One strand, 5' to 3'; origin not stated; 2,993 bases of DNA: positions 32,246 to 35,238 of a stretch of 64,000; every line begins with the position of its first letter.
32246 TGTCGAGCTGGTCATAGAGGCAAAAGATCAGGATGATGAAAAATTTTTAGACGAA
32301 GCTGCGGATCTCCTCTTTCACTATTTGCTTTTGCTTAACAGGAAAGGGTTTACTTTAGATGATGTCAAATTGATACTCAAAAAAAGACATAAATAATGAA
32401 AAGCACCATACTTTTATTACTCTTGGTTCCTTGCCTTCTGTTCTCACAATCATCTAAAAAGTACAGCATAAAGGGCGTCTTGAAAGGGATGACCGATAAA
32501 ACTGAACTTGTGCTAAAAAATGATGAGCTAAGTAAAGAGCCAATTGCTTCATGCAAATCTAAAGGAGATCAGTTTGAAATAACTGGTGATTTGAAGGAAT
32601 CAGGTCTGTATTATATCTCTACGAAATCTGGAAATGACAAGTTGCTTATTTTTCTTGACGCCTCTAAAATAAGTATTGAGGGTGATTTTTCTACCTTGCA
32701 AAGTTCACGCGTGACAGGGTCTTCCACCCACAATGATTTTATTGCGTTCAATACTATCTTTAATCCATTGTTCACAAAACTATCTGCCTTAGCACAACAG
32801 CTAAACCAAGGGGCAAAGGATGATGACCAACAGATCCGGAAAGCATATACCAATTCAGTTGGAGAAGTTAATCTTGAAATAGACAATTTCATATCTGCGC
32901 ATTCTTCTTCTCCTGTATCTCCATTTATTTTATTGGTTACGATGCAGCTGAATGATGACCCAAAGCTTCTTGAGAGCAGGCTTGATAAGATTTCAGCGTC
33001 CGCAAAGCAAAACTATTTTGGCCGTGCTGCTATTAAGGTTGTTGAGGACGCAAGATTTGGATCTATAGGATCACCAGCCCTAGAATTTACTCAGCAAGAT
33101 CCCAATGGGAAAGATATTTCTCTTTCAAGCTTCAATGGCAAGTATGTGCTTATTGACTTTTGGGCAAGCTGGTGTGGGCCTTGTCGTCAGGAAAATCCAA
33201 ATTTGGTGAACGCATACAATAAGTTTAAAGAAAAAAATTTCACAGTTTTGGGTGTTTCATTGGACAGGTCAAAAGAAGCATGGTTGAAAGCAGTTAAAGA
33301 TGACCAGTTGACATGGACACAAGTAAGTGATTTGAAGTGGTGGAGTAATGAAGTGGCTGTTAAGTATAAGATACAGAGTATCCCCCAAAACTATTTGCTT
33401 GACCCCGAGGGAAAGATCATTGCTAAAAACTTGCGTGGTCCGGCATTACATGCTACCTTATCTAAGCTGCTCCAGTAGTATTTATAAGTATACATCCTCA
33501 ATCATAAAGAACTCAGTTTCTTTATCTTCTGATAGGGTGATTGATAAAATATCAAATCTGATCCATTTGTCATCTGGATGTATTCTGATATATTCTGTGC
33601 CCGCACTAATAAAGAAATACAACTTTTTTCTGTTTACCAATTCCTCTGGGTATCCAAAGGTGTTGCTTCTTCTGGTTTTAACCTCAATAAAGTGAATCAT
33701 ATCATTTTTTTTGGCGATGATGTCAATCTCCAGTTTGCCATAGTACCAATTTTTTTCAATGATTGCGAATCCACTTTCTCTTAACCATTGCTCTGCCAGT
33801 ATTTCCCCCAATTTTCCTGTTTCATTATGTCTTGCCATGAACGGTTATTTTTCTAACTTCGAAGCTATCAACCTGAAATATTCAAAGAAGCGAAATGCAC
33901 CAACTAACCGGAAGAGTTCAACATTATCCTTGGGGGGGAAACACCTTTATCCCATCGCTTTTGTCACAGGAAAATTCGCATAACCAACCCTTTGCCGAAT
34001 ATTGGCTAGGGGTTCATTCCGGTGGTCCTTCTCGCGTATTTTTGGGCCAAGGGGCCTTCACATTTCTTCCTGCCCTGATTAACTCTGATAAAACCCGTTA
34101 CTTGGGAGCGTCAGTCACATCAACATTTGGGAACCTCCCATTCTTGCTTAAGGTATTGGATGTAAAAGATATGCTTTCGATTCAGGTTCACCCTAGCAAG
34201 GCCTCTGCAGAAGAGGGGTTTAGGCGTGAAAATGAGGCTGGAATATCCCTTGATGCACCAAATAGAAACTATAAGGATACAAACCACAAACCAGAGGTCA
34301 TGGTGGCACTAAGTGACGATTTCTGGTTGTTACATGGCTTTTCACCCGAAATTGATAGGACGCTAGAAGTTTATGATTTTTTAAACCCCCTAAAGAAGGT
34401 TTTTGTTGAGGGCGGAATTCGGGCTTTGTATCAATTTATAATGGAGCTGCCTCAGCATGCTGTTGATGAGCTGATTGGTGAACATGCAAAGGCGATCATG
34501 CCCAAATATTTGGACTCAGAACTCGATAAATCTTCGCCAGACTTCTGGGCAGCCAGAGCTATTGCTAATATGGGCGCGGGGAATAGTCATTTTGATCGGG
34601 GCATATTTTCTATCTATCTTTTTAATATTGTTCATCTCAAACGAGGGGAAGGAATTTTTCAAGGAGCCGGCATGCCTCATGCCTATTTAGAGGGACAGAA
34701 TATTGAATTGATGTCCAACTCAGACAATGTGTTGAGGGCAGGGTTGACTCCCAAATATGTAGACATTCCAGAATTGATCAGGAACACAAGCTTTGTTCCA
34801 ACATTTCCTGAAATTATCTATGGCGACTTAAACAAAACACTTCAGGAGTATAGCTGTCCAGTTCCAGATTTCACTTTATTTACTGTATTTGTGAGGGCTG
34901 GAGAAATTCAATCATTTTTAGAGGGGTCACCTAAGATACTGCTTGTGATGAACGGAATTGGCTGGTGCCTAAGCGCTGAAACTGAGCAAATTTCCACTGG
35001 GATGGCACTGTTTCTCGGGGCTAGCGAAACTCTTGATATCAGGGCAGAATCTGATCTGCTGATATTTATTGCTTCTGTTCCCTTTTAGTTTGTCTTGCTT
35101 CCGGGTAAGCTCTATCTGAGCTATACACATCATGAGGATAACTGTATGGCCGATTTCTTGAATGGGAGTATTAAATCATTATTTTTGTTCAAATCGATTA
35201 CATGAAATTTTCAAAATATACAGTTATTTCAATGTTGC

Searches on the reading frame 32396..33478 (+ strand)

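Call 7: search_protein_families(library=ncbifam, proteins=[window:32396-33478:+], max_evalue=1e-10)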
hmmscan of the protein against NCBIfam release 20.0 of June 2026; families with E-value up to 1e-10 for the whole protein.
window:32396-33478:+ (360 aa): 3 families
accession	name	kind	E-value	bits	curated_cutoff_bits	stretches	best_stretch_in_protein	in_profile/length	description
NF002854.0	PRK03147.1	subfamily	1.5e-24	86.9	170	1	216-349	30-159/176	thiol-disulfide oxidoreductase ResA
NF047696.1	ThlDiSintTplARhiz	equivalog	8.7e-20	71.4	230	1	228-351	79-202/219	thiol:disulfide interchange protein TlpA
NF041202.1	StoA_CxxC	exception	2.5e-14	53.5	210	1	237-350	42-152/163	endospore biogenesis thiol-disulfide oxidoreductase StoA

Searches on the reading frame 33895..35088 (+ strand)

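Call 7: search_protein_families(library=ncbifam, proteins=[window:33895-35088:+], max_evalue=1e-10)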
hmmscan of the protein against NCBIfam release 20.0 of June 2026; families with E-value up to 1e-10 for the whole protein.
window:33895-35088:+ (397 aa): 2 families
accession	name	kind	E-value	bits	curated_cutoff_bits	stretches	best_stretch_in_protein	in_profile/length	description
NF011710.0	PRK15131.1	equivalog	2.9e-78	263.5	571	1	1-379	1-374/391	mannose-6-phosphate isomerase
TIGR00218.1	manA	equivalog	2e-61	208.2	116.2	1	5-390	8-357/359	mannose-6-phosphate isomerase, class I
